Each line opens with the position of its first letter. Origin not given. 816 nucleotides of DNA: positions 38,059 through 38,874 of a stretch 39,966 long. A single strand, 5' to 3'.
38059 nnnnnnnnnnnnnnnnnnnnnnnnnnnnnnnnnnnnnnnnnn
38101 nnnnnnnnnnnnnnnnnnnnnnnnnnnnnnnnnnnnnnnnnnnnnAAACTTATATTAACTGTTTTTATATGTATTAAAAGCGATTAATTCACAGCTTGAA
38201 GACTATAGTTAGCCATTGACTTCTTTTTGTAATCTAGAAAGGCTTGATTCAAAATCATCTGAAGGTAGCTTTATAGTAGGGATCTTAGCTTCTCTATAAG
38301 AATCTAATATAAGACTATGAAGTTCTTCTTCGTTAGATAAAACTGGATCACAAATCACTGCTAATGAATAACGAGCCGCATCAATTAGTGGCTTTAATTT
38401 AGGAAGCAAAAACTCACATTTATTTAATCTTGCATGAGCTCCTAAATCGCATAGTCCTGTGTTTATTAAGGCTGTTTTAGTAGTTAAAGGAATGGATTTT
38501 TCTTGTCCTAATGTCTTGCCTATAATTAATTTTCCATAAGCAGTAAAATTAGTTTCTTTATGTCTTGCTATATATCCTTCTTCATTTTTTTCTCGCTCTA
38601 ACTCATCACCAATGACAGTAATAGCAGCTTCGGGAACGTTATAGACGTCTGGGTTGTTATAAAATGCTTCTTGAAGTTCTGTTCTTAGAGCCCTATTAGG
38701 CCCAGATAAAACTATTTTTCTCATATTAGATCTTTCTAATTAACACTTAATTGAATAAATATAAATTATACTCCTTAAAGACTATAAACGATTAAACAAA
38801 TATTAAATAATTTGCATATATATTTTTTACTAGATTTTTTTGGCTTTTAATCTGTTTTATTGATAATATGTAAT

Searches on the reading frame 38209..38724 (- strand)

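Call 27: search_protein_families(library=pfam, proteins=[window:38209-38724:-], max_evalue=0.001)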
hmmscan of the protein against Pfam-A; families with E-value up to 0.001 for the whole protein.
window:38209-38724:- (171 aa): 1 family
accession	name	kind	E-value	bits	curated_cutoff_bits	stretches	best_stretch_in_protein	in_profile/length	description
PF13521.12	AAA_28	-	0.00038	21.2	27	0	3-159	1-162/164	AAA domain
